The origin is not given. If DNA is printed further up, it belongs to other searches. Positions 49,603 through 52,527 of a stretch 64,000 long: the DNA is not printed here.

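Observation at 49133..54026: Arsenite-oxidase-like Rieske/Mo enzyme with uncertain substrate and a private cytochrome/cupredoxin pair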

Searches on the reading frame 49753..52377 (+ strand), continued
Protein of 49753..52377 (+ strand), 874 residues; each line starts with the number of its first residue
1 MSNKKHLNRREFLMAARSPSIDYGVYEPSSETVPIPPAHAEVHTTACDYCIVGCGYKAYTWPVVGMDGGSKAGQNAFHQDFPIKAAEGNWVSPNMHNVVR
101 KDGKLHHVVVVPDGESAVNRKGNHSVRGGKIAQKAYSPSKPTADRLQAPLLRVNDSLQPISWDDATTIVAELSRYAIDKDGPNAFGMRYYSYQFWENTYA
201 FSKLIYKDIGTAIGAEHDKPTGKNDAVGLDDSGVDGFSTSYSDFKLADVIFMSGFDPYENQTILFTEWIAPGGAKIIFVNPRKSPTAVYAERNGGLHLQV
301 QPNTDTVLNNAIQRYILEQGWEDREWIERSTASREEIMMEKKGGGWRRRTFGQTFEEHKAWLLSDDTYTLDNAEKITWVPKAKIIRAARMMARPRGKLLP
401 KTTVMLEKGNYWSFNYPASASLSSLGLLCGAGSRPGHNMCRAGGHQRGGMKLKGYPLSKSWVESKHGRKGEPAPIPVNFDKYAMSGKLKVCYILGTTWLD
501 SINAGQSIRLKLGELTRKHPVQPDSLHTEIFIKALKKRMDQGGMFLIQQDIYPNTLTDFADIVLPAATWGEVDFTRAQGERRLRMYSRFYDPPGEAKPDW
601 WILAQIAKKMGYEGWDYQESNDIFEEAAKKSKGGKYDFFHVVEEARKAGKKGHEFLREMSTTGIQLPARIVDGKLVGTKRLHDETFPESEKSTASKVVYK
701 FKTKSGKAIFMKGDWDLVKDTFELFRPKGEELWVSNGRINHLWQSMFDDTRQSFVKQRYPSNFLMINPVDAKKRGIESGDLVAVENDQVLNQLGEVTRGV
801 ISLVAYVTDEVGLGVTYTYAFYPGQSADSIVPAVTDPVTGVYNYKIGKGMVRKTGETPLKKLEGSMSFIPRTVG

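Call 32: find_related_loci(query=window:49753-52377:+, collection=genome_contigs, flank=10000)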
Query window:49753-52377:+ (874 aa) in genome_contigs; peptide patterns used: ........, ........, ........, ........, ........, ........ (x = any residue, [..] = any of these).
36 stretches matched a pattern; 15 encode a relative of the query (tblastn E <= 1e-3); 15 distinct loci.
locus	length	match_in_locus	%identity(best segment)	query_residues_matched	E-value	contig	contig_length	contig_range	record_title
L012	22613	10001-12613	85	1-874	0e+0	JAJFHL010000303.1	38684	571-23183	MAG: Hyphomicrobiales bacterium isolate OFTM207 OFTM207_302, whole genome shotgun sequence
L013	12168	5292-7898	87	5-874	0e+0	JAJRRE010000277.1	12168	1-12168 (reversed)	MAG: Alphaproteobacteria bacterium isolate Dive100_bin2.61 k141_604518, whole genome shotgun sequence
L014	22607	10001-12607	83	5-874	0e+0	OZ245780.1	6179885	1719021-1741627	MAG: Methyloligellaceae bacterium isolate e8f213a8-9c07-40cb-8a79-f3adc64ccac1 genome assembly, chromosome: 1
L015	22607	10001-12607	83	5-874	0e+0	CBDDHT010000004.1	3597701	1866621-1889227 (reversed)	MAG: Methyloligellaceae bacterium isolate c3c507ba-ec01-4e02-bce8-0f298382d81c genome assembly, contig: contig_4, whole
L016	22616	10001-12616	78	1-874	0e+0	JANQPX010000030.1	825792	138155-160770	MAG: Geminicoccaceae bacterium isolate IP29b_bin.180 k99_3777648, whole genome shotgun sequence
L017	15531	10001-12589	62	8-874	0e+0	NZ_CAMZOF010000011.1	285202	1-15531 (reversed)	Pelagibius sp. Alg239-R121 NODE_11_length_285202_cov_76.7196, whole genome shotgun sequence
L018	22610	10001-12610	60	1-874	0e+0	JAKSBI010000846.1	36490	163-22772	MAG: Hyphomicrobiales bacterium isolate MAG.172 k141_7776559, whole genome shotgun sequence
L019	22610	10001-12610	60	1-874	0e+0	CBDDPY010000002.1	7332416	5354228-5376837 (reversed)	MAG: Alphaproteobacteria bacterium isolate c8c04a1d-975f-49ae-a333-9dd0332b5757 genome assembly, contig: chromosome_2, w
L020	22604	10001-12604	66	1-874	0e+0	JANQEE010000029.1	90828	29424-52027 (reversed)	MAG: Minwuiaceae bacterium isolate PL23a_bin.115 k99_1755071, whole genome shotgun sequence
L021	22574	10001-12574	48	31-858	0e+0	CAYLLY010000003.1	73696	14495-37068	MAG TPA_asm: uncultured Nitrospirales bacterium isolate binchicken_co21_464 genome assembly, contig: NODE_68_length_7369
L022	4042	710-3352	48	31-873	0e+0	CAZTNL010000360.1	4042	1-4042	MAG TPA_asm: uncultured Calditrichaceae bacterium isolate binchicken_co253_231 genome assembly, contig: NODE_22066_lengt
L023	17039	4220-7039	49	33-873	0e+0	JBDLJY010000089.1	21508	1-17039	MAG: Pseudomonadota bacterium isolate MAG115 MAG115_89, whole genome shotgun sequence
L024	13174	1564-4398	49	33-873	0e+0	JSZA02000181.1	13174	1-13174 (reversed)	Candidatus Thiomargarita nelsonii isolate Hydrate Ridge NODE_529_length_13174_cov_192.057_ID_1057, whole genome shotgun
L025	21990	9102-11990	48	30-873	0e+0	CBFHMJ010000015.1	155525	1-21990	MAG: Alteromonadaceae bacterium isolate AGTU_45_bin_24_orig genome assembly, contig: AGTU_45_bin_24_orig_AGTU_45_c_00000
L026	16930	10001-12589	61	8-874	0e+0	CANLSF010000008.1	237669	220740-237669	uncultured Kiloniellaceae bacterium isolate 2B2-119-4.fasta genome assembly, contig: NODE_8, whole genome shotgun sequen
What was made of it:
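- On Iodate reductase IdrAB: A cultured carrier exists, Pelagibius sp. Alg239-R121 (L017, call 32).
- The named members of the clade are marine Alphaproteobacteria (call 32).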

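Call 51: find_encoding_contigs(protein=P0059, flank=8000, max_places=1)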
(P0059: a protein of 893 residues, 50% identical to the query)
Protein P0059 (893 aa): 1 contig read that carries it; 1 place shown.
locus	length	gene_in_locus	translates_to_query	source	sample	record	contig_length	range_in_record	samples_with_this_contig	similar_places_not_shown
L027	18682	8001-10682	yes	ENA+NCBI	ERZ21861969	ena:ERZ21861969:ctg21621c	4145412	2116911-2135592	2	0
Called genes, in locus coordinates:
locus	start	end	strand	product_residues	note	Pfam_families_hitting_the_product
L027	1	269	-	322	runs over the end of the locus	PF03069:FmdA_AmdA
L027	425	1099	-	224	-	PF01987:AIM24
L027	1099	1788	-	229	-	PF01987:AIM24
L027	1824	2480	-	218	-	PF01987:AIM24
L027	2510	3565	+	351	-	PF01244:Peptidase_M19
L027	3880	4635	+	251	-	PF13350:Y_phosphatase3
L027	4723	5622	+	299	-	PF09754:PAC2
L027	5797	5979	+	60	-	-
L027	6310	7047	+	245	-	PF04012:PspA_IM30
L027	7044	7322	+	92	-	PF22743:PspAA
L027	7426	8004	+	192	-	PF00355:Rieske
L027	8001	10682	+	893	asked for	PF18465:Rieske_3, PF00384:Molybdopterin, PF01568:Molydop_binding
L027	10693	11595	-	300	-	PF00561:Abhydrolase_1, PF12697:Abhydrolase_6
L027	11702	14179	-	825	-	PF03176:MMPL, PF00873:ACR_tran (faint), PF12349:Sterol-sensing (weak), PF03176:MMPL, PF02460:Patched, PF12349:Sterol-sensing (weak)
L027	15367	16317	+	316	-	PF05598:DUF772, PF01609:DDE_Tnp_1, PF13612:DDE_Tnp_1_3 (weak), PF13359:DDE_Tnp_4 (faint)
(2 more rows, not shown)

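Call 52: find_encoding_contigs(protein=P0079, flank=8000, max_places=1)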
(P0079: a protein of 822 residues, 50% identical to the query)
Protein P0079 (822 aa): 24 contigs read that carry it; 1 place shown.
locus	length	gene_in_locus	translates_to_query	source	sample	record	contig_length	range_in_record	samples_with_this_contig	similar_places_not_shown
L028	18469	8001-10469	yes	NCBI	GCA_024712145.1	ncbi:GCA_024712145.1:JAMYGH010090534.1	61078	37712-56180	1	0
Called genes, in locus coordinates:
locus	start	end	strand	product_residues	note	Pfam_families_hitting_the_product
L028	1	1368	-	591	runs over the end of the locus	PF00587:tRNA-synt_2b, PF04073:tRNA_edit, PF03129:HGTP_anticodon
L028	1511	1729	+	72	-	-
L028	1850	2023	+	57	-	PF00990:GGDEF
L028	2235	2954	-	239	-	PF00132:Hexapep (faint)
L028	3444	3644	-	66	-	-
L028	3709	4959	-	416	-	PF00070:Pyr_redox (faint), PF00890:FAD_binding_2 (faint), PF01266:DAO, PF03486:HI0933_like (faint), PF07992:Pyr_redox_2 (faint)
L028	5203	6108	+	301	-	PF03446:NAD_binding_2, PF03807:F420_oxidored (faint), PF14833:NAD_binding_11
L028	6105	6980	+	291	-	PF01261:AP_endonuc_2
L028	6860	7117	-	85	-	-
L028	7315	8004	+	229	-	PF00355:Rieske (weak)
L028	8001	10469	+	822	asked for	PF18465:Rieske_3, PF00384:Molybdopterin, PF01568:Molydop_binding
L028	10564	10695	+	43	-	-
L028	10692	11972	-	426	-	PF05977:MFS_3, PF07690:MFS_1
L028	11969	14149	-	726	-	-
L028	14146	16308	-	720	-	-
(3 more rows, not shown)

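Call 53: find_encoding_contigs(protein=P0088, flank=8000, max_places=1)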
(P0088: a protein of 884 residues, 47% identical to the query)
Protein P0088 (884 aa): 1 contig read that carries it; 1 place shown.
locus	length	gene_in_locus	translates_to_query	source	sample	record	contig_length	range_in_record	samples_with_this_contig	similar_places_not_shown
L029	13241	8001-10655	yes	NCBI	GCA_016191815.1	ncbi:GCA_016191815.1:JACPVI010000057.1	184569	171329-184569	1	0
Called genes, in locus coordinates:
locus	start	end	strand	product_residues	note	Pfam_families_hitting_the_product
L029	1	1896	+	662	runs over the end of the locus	PF02743:dCache_1, PF21623:HK_sensor_dom_bact, PF00672:HAMP, PF00512:HisKA, PF02518:HATPase_c, PF13581:HATPase_c_2 (weak)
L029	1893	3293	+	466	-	PF00072:Response_reg, PF00158:Sigma54_activat, PF14532:Sigma54_activ_2, PF00004:AAA (weak), PF07728:AAA_5, PF25601:AAA_lid_14, PF02954:HTH_8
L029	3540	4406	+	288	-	PF00034:Cytochrom_C, PF13442:Cytochrome_CBB3, PF00034:Cytochrom_C (weak)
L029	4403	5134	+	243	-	PF14686:fn3_3 (weak), PF13620:CarboxypepD_reg (weak)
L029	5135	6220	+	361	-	PF00034:Cytochrom_C (faint), PF03150:CCP_MauG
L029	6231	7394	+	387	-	PF03150:CCP_MauG, PF00034:Cytochrom_C (faint)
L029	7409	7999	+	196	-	-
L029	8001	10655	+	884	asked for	PF18465:Rieske_3, PF00384:Molybdopterin, PF01568:Molydop_binding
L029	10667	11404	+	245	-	PF13473:Cupredoxin_1 (weak), PF00127:Copper-bind, PF09430:EMC7_beta-sandw (weak), PF13620:CarboxypepD_reg, PF14686:fn3_3 (weak)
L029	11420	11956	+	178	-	PF08369:PCP_red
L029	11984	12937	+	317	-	PF13442:Cytochrome_CBB3 (faint), PF00034:Cytochrom_C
